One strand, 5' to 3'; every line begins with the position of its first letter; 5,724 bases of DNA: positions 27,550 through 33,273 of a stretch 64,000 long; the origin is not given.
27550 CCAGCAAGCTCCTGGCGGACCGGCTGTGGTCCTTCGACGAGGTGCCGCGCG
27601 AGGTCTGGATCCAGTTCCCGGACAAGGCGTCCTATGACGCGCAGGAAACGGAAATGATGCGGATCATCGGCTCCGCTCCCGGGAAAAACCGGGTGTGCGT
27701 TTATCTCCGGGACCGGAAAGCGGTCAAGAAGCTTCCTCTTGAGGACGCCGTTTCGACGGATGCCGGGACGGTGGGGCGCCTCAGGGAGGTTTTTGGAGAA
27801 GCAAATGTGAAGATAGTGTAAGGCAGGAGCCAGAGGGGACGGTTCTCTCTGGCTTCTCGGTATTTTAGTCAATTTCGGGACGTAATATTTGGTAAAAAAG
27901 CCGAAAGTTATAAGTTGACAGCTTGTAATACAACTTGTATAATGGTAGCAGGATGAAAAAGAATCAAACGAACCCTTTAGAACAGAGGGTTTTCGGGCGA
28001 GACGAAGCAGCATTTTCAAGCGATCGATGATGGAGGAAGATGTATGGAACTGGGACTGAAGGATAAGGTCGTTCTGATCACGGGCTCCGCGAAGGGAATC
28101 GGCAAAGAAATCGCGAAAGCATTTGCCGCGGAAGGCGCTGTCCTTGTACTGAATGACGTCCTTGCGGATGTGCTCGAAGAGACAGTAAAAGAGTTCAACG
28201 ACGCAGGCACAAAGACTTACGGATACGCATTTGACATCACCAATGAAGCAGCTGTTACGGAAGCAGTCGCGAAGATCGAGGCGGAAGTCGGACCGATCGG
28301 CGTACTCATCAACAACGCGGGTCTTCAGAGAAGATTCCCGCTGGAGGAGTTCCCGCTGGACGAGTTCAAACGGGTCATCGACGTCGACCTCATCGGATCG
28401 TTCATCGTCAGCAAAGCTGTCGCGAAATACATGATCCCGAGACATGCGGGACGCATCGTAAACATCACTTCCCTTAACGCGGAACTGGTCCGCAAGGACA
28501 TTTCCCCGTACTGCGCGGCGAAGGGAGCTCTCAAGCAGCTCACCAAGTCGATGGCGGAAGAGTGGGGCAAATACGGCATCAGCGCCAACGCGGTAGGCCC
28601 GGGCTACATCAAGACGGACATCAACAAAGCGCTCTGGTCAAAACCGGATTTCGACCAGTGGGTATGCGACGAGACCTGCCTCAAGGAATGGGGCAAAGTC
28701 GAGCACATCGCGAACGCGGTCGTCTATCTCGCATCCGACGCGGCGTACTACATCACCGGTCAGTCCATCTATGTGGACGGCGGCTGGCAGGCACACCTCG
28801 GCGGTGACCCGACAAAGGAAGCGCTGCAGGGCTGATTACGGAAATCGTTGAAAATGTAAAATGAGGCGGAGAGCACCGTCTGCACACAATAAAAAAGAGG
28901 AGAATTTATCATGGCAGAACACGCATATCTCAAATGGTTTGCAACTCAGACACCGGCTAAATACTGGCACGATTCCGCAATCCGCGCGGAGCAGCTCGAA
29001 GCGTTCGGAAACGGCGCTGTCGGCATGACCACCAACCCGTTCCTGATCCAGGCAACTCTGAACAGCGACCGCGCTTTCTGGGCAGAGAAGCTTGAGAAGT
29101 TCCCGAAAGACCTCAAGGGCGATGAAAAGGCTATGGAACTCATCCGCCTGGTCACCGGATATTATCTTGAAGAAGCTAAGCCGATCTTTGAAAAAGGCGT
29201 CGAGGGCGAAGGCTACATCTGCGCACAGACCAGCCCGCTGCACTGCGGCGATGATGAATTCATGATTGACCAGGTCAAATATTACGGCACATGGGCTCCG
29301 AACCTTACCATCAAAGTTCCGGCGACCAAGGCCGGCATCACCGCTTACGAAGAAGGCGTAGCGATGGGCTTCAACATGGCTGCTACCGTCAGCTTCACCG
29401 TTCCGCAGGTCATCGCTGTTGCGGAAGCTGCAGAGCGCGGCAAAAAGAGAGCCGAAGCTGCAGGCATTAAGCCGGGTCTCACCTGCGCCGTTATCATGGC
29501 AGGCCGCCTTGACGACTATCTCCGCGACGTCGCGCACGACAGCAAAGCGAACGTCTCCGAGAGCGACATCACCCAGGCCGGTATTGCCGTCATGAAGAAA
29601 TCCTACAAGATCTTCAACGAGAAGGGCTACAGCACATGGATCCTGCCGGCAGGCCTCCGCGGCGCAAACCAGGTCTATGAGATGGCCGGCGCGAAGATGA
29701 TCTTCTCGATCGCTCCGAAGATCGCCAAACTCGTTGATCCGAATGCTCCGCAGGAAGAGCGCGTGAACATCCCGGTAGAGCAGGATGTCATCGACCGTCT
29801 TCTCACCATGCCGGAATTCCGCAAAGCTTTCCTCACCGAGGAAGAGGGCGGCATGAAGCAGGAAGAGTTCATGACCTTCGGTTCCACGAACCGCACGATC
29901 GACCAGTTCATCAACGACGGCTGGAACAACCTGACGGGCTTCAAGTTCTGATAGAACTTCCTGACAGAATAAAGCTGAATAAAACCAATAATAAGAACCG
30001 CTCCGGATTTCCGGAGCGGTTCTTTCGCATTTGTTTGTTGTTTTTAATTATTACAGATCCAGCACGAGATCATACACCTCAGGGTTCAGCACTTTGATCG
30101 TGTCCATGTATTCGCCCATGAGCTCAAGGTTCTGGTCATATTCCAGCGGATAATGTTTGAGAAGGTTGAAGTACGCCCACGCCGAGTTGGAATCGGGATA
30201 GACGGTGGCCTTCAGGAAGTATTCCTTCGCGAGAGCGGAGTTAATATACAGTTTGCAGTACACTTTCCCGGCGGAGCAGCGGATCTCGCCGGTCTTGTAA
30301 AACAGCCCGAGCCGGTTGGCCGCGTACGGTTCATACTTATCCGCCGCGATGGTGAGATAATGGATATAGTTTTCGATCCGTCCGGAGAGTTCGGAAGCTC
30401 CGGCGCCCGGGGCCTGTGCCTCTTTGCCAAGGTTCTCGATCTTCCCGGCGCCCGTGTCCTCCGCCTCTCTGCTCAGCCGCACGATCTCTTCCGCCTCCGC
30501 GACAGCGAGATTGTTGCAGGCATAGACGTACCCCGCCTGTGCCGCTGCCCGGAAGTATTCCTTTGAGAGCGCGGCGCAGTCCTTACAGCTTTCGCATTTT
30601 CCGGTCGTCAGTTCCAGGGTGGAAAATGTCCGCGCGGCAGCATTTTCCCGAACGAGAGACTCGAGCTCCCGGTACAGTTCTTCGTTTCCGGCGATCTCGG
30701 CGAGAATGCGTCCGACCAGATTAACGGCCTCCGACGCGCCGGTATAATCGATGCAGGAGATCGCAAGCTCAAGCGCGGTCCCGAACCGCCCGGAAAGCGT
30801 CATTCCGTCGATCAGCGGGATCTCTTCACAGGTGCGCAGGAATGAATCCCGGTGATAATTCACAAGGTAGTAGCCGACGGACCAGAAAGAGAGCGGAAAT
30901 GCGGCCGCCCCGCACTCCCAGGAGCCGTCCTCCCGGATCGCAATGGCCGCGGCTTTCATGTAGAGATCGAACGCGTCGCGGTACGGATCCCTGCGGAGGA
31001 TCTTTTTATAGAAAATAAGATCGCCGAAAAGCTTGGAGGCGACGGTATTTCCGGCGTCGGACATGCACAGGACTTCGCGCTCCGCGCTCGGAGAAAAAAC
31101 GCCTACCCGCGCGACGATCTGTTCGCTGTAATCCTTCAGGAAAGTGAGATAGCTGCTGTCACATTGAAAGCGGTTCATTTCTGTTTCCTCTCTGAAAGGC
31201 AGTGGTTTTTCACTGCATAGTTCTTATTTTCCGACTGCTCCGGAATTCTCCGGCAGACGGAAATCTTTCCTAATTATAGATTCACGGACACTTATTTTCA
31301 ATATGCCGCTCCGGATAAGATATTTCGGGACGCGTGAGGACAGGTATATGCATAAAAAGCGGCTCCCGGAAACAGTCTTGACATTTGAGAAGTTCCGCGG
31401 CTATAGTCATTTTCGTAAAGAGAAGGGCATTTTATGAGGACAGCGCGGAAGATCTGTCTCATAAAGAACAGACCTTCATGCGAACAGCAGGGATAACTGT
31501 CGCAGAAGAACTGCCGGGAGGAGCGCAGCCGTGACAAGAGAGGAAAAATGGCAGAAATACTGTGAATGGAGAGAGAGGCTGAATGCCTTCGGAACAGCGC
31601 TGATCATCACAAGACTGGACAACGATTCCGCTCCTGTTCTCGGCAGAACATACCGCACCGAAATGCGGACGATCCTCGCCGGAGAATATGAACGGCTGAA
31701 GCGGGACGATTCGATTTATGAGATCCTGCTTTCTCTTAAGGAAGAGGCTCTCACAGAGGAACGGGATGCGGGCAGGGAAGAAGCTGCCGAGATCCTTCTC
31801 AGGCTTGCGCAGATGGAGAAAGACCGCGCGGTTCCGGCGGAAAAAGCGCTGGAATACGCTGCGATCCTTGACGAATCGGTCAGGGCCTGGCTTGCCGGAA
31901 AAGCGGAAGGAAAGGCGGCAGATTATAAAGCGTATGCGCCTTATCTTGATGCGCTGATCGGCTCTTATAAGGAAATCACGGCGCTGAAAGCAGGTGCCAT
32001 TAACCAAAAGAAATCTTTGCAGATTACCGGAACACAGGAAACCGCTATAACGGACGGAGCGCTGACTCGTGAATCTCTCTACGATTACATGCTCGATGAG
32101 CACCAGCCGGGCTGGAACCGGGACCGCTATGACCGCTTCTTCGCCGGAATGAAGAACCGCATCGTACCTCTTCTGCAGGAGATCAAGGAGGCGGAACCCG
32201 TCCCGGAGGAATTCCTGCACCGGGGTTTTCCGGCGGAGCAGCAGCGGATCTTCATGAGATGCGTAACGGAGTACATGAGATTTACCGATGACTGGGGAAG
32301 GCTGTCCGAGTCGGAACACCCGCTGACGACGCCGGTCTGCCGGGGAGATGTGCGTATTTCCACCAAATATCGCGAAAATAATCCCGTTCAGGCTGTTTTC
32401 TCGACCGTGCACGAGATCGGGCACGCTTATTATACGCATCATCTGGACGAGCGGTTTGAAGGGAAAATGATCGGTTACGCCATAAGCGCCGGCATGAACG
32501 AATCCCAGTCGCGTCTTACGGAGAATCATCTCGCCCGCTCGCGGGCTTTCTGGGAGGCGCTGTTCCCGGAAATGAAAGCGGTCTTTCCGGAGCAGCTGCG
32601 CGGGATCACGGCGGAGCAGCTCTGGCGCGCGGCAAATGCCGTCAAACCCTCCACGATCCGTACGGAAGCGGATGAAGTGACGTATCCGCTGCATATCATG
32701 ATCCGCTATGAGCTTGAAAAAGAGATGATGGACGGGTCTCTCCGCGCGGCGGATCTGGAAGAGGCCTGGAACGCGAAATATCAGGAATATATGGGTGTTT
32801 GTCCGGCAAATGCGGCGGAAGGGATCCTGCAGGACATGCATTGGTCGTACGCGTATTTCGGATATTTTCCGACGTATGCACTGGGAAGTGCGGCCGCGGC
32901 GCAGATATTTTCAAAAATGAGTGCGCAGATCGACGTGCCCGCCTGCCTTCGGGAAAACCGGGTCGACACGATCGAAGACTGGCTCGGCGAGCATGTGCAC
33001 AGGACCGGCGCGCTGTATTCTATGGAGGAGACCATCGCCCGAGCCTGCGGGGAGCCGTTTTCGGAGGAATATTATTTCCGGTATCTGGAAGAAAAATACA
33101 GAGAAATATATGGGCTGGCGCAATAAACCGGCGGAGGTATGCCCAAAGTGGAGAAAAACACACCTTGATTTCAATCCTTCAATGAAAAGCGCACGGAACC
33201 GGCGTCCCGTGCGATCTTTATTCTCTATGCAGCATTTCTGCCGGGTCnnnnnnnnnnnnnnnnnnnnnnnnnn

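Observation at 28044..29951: Gluconate-5-dehydrogenase-like SDR plus a transaldolase-fold enzyme with a remodelled active site: possible new sugar-acid route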

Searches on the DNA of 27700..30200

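Call 70: search_rna_families(source=window, start=27700, end=30200, threshold=evalue, max_evalue=1)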
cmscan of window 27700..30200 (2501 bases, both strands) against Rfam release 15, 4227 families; matches with E-value up to 1: 2.
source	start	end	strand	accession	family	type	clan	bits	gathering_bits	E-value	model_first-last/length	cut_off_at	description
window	29986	30053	-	RF02054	STnc420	Gene; sRNA;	-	22.8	70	0.24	1-58/58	no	Salmonella enterica sRNA STnc420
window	29733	29858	-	RF00065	snoR9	Gene; snRNA; snoRNA; CD-box;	CL00132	19.2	90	0.16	1-128/128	no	Small nucleolar RNA snoR9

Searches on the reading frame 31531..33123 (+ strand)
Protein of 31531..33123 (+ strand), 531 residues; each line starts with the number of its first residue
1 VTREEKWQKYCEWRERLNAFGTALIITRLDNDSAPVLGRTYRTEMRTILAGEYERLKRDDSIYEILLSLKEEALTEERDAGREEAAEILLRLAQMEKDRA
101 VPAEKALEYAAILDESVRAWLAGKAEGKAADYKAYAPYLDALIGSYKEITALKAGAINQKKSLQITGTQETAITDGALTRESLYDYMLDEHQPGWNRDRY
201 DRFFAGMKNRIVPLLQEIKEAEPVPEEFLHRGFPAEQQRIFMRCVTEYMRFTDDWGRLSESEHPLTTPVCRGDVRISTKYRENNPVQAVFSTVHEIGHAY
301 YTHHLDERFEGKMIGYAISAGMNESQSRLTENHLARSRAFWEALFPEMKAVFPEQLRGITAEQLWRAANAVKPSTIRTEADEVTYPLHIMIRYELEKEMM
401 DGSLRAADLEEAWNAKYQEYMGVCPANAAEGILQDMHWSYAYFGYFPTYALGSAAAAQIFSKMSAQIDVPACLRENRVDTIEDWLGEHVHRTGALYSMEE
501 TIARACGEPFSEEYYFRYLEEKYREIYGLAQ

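Call 54: search_protein_families(library=pfam, proteins=[window:31531-33123:+], max_evalue=0.00001)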
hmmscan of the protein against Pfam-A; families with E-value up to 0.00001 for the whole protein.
window:31531-33123:+ (531 aa): 1 family
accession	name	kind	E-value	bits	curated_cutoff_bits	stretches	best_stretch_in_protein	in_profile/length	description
PF02074.21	Peptidase_M32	-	1.8e-133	446.2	25.1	2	177-523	140-489/489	Carboxypeptidase Taq (M32) metallopeptidase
